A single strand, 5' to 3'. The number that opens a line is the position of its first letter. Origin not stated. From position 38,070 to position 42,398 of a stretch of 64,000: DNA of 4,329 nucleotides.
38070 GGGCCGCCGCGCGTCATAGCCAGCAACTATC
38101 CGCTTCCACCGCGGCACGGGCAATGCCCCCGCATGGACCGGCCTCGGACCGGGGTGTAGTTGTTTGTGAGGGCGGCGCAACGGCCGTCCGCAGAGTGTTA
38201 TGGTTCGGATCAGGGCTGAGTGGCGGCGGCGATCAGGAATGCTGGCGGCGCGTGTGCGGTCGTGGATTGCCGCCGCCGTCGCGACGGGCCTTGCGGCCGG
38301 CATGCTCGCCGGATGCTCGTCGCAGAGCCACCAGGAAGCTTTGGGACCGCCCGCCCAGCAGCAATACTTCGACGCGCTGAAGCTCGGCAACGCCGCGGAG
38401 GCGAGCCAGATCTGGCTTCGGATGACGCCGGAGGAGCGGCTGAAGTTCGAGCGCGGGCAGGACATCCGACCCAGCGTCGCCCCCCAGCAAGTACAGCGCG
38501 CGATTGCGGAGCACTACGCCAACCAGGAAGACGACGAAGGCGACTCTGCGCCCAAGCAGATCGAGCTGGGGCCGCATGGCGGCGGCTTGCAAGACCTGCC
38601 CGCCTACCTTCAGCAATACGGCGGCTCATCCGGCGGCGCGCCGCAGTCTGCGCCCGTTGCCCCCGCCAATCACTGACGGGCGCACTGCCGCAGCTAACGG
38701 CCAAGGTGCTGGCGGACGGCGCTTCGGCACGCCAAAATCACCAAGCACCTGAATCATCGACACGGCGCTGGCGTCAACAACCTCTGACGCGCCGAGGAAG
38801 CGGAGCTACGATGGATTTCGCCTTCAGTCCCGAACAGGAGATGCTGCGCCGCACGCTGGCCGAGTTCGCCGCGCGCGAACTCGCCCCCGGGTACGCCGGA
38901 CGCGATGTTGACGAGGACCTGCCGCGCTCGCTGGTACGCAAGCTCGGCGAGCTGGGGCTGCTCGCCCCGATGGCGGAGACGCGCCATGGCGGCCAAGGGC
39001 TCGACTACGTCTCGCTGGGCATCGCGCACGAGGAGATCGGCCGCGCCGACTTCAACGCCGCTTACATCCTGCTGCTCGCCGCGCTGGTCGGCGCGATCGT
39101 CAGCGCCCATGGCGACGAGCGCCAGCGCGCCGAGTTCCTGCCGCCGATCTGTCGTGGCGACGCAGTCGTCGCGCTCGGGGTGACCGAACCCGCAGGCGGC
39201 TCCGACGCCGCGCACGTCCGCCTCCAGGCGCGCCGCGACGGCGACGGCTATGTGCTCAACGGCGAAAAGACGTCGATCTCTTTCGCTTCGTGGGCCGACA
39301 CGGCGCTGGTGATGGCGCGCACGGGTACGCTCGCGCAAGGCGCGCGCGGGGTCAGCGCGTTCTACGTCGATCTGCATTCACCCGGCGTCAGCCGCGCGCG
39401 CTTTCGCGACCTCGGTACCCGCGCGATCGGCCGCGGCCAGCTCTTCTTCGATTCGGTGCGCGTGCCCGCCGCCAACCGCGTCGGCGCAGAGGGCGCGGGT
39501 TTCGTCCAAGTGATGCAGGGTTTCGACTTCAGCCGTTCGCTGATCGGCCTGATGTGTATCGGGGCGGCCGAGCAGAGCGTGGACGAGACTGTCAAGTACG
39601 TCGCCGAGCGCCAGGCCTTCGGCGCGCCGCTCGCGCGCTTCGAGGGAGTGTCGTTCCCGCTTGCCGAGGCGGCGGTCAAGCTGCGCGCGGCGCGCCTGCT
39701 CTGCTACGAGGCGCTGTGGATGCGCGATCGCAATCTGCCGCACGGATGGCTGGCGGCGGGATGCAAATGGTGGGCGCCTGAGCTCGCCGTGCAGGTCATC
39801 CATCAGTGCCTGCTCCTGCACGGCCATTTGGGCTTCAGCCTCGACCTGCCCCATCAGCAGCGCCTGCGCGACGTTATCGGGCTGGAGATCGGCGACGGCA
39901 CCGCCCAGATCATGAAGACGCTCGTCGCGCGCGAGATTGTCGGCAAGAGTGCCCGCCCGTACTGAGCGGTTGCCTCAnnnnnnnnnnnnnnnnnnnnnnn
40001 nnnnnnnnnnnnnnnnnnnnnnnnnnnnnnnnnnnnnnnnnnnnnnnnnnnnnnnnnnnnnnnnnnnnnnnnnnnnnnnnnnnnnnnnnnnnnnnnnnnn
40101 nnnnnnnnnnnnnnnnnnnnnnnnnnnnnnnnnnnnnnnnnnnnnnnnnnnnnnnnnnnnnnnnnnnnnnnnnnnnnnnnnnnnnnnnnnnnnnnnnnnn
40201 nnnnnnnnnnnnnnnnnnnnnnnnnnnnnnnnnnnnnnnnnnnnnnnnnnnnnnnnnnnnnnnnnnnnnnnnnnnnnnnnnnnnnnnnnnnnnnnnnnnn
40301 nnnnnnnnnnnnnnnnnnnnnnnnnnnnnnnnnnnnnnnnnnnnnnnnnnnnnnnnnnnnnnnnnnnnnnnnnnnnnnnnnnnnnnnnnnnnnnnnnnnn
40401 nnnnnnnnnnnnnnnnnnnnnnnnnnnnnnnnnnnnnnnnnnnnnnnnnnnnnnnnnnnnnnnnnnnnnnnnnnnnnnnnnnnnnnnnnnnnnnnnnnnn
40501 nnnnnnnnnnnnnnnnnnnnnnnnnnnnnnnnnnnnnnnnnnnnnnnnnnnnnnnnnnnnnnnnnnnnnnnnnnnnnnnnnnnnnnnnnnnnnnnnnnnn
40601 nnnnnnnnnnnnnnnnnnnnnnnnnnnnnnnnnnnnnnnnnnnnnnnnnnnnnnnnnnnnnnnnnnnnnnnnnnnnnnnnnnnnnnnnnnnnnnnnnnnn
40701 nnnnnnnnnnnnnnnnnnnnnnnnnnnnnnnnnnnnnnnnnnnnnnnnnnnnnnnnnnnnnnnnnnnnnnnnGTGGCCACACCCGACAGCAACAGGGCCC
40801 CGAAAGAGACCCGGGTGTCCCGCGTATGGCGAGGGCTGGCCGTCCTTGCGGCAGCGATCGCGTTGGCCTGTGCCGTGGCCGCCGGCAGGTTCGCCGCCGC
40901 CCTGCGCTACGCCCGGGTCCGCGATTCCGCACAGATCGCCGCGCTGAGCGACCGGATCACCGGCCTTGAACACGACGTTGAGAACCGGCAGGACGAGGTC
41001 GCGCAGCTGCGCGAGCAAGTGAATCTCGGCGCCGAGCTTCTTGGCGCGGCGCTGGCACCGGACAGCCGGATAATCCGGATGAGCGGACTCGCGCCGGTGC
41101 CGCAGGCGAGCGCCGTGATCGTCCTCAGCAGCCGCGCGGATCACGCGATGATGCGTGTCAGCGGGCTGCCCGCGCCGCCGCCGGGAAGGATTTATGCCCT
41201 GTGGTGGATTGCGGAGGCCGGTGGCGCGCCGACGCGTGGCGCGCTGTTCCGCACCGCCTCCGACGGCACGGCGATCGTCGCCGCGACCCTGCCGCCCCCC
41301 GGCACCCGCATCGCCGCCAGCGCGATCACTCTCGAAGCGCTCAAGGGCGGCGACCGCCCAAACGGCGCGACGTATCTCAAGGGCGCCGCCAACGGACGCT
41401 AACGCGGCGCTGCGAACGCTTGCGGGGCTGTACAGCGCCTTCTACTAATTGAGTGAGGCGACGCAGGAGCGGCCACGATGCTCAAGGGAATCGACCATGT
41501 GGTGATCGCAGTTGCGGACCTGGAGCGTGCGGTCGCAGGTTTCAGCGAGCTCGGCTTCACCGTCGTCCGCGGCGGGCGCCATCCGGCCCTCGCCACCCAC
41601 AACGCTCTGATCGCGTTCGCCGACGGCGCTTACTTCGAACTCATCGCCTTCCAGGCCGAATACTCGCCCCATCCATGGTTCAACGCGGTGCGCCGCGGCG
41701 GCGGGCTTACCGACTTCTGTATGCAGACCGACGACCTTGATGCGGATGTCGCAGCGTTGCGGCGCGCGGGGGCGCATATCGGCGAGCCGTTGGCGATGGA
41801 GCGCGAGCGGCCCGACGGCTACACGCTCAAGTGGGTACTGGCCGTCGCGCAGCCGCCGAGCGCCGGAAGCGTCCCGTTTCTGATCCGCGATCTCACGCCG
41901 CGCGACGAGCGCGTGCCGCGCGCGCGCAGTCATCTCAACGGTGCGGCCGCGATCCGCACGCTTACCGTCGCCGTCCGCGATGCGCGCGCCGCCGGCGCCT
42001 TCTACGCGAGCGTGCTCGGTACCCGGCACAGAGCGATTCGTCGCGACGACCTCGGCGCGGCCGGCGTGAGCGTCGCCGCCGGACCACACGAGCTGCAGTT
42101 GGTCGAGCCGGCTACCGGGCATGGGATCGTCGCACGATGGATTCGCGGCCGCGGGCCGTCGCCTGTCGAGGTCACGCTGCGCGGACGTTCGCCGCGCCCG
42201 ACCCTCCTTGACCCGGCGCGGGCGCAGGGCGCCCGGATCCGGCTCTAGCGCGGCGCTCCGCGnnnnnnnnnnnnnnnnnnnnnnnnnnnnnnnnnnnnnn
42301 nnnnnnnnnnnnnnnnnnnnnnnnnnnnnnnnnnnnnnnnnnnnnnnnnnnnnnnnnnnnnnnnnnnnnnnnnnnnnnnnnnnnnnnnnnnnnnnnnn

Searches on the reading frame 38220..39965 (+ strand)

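Call 53: search_protein_families(library=pfam, proteins=[window:38220-39965:+])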
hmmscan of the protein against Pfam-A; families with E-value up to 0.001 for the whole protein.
window:38220-39965:+ (581 aa): 4 families
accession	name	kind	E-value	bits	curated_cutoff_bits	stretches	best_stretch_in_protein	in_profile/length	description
PF00441.29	Acyl-CoA_dh_1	-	2.2e-38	132.2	22.4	1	425-573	1-149/150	Acyl-CoA dehydrogenase, C-terminal domain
PF02771.21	Acyl-CoA_dh_N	-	3.3e-26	92.3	22.9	1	203-314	1-113/113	Acyl-CoA dehydrogenase, N-terminal domain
PF02770.24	Acyl-CoA_dh_M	-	5.9e-21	74.9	33.3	1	318-413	1-97/97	Acyl-CoA dehydrogenase, middle domain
PF08028.16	Acyl-CoA_dh_2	-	4.2e-12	46.9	22.7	1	442-552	3-123/134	Acyl-CoA dehydrogenase, C-terminal domain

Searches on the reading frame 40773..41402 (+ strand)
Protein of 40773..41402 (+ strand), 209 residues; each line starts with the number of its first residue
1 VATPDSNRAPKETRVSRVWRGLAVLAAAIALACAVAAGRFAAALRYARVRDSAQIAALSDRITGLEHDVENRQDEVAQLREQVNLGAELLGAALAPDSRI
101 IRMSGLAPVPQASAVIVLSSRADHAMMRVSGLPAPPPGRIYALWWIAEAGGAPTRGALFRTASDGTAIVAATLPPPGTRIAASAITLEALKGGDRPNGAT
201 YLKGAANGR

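Call 53: search_protein_families(library=pfam, proteins=[window:40773-41402:+])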
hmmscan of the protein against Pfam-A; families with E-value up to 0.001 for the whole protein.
window:40773-41402:+ (209 aa): 1 family
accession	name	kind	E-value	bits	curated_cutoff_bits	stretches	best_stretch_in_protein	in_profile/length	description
PF10099.14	RskA_C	-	3.8e-14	53.5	29.4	1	26-197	2-130/135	Anti-sigma-K factor rskA, C-terminal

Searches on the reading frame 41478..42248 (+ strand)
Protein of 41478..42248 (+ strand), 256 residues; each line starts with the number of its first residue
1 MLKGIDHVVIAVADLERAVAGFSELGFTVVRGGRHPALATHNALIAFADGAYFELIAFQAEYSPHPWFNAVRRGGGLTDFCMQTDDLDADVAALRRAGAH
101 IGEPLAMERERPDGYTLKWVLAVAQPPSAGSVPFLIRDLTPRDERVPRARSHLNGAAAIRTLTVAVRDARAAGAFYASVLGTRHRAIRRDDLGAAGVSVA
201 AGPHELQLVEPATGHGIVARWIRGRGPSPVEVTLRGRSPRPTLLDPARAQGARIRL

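Call 7: search_protein_families(library=pfam, proteins=[window:41478-42248:+])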
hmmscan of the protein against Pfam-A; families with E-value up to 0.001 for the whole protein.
window:41478-42248:+ (256 aa): 5 families
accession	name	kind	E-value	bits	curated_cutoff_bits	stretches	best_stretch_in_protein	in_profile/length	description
PF13468.12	Glyoxalase_3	-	2.3e-40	138.9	25.1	1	5-179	1-175/176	Glyoxalase-like domain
PF13669.12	Glyoxalase_4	-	6.4e-14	52.6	27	1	6-100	1-92/109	Glyoxalase/Bleomycin resistance protein/Dioxygenase superfamily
PF00903.31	Glyoxalase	-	2.4e-11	44.5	20.6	1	4-105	1-99/121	Glyoxalase/Bleomycin resistance protein/Dioxygenase superfamily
PF22677.2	Ble-like_N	-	5.9e-06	26.4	24.5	0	7-30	4-28/41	Bleomycin resistance protein-like N-terminal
PF18029.7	Glyoxalase_6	-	6.8e-06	27.1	23.6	0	162-195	2-35/106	Glyoxalase-like domain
